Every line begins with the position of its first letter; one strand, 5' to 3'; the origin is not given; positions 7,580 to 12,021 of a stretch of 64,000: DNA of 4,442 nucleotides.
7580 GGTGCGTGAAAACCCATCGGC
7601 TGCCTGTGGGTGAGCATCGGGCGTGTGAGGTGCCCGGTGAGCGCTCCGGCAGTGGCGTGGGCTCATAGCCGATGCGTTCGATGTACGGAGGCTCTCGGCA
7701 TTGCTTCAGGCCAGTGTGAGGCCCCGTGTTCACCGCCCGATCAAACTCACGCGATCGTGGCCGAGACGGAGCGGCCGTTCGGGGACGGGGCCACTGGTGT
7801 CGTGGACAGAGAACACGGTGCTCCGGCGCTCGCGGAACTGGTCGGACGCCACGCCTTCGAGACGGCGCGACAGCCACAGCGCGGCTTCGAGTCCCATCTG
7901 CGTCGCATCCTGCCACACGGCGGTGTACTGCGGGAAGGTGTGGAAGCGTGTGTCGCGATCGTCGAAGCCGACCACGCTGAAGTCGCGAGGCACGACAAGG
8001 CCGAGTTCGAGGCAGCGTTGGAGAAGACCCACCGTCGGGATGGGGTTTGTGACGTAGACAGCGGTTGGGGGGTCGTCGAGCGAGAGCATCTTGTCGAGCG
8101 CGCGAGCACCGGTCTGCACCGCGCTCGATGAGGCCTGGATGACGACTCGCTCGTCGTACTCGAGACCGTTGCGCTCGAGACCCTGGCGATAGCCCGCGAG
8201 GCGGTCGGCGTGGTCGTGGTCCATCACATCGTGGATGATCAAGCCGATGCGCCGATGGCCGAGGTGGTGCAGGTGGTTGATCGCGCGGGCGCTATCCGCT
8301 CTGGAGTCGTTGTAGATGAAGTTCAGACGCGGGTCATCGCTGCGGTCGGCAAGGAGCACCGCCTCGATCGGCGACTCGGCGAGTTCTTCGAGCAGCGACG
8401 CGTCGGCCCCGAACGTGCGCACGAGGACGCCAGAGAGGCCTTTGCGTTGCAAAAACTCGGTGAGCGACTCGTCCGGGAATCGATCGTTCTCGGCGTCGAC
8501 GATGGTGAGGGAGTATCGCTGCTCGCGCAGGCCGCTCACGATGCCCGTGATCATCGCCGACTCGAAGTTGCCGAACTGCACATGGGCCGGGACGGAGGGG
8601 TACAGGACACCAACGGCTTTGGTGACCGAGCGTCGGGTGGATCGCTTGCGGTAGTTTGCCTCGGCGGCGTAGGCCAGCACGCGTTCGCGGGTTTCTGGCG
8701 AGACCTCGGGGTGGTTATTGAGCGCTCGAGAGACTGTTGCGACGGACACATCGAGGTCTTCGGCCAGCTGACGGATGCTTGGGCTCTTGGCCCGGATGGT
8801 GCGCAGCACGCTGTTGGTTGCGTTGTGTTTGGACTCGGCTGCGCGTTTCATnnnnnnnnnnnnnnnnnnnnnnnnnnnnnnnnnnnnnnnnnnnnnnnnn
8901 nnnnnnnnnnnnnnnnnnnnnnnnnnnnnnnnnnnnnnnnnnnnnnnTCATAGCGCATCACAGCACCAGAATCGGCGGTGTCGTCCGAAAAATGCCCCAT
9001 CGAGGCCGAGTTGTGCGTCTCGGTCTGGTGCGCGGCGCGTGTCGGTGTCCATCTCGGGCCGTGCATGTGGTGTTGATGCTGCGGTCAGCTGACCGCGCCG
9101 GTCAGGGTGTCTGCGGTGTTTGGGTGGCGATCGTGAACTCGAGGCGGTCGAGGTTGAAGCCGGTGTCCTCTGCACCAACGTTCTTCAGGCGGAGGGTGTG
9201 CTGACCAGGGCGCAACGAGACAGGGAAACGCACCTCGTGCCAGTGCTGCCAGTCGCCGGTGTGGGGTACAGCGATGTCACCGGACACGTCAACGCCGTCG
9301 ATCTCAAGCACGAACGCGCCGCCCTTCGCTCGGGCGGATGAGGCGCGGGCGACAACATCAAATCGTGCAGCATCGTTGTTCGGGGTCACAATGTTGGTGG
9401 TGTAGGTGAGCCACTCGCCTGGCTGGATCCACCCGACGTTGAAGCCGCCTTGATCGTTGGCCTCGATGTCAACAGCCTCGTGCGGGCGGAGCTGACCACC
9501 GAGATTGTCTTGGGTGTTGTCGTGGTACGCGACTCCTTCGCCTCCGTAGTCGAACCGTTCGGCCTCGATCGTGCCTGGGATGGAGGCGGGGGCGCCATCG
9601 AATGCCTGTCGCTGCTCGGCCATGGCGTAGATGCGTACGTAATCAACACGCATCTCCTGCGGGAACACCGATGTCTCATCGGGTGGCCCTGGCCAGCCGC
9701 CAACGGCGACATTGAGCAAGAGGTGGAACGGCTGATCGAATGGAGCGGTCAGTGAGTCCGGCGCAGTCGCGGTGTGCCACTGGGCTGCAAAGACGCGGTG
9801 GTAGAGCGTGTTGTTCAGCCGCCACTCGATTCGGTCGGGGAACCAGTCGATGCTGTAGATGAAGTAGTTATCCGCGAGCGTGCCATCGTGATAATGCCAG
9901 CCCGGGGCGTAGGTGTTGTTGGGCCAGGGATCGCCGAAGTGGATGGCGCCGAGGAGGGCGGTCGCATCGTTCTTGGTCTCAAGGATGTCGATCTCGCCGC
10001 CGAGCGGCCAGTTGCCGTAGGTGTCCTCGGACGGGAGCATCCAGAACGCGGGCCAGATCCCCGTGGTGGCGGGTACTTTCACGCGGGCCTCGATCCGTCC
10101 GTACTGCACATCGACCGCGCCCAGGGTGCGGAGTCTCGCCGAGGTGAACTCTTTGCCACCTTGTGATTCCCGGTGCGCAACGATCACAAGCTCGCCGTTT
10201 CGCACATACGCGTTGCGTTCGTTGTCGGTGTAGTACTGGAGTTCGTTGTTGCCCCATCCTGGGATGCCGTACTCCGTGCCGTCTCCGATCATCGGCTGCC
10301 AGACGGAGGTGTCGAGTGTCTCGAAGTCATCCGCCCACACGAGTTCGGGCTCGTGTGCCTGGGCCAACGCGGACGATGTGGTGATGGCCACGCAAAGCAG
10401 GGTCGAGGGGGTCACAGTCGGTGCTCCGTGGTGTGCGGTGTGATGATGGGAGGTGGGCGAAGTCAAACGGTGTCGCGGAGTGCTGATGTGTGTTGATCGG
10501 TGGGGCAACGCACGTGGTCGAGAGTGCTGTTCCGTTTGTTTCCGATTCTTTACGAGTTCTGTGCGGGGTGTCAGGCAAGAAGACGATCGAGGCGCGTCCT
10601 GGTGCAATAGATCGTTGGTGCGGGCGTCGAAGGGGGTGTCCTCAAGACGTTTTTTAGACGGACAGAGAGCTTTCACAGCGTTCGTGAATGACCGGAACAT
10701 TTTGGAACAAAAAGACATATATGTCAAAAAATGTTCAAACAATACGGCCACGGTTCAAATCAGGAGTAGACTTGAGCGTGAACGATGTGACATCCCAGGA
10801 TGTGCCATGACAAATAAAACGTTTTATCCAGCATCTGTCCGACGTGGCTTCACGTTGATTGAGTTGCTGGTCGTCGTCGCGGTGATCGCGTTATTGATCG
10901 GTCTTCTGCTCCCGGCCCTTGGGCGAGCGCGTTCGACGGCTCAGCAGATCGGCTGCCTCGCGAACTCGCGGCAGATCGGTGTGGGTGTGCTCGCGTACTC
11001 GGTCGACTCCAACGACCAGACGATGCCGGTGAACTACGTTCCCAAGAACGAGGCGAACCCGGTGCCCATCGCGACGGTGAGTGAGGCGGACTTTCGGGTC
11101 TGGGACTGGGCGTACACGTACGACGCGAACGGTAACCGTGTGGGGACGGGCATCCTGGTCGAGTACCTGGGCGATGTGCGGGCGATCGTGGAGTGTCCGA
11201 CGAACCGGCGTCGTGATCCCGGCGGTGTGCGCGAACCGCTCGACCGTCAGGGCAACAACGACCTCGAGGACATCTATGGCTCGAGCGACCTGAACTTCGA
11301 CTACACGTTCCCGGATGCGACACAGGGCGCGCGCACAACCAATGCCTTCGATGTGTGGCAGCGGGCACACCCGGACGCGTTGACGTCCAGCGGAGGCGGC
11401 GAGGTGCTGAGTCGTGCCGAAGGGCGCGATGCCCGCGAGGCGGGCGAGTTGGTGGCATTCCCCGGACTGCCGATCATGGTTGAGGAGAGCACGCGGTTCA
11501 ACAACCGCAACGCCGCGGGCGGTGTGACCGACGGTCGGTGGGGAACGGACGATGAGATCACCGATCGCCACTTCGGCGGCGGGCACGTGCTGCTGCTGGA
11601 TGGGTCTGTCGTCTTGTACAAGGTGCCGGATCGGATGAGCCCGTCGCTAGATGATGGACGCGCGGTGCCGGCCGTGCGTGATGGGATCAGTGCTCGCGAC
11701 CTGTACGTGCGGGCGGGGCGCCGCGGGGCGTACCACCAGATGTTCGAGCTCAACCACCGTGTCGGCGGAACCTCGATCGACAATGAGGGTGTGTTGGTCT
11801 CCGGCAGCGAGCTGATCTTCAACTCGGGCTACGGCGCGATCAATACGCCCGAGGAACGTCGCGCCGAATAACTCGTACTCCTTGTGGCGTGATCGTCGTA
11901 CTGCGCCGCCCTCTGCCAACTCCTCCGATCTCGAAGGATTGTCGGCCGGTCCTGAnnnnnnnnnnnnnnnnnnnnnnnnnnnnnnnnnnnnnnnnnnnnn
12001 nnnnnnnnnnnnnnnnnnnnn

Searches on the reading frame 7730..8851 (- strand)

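Call 34: search_protein_families(library=pfam, proteins=[window:7730-8851:-])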
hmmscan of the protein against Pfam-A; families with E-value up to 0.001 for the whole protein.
window:7730-8851:- (373 aa): 3 families
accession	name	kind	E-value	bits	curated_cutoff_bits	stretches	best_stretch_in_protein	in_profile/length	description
PF13377.12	Peripla_BP_3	-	1.3e-27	97.4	26.5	1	192-338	2-152/167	Periplasmic binding protein-like domain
PF00356.27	LacI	-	3.9e-12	46.2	27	1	26-68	2-44/46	Bacterial regulatory proteins, lacI family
PF00532.27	Peripla_BP_1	-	7.3e-12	45.8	22.2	1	79-329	3-259/281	Periplasmic binding proteins and sugar binding domain of LacI family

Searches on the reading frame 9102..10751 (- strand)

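Call 61: search_protein_families(library=pfam, proteins=[window:9102-10751:-], max_evalue=0.01)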
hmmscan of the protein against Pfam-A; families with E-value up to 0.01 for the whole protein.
window:9102-10751:- (549 aa): 4 families
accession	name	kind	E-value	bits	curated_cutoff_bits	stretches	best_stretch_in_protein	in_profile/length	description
PF03422.21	CBM_6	-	6.6e-20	72.1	28.9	1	427-540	11-124/125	Carbohydrate binding module (family 6)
PF00722.28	Glyco_hydro_16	-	1.2e-13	51.4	22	1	176-371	9-173/175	Glycosyl hydrolases family 16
PF03935.22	SKN1_KRE6_Sbg1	-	9.9e-10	37.9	30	2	131-239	113-222/501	Beta-glucan synthesis-associated protein SKN1/KRE6/Sbg1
PF18099.7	CBM_35_2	-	0.00011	22.6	23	1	427-509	5-83/112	Carbohydrate binding module (family 35)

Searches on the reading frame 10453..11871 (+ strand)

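Call 61: search_protein_families(library=pfam, proteins=[window:10453-11871:+], max_evalue=0.01)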
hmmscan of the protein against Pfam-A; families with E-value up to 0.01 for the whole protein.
window:10453-11871:+ (472 aa): 2 families
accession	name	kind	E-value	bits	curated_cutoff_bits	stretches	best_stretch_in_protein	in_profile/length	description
PF07963.17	N_methyl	-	1.6e-06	27.8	21.2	1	130-153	4-27/27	Prokaryotic N-terminal methylation motif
PF07596.16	SBP_bac_10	-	0.0057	17.2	23.3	0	159-200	3-42/268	Protein of unknown function (DUF1559)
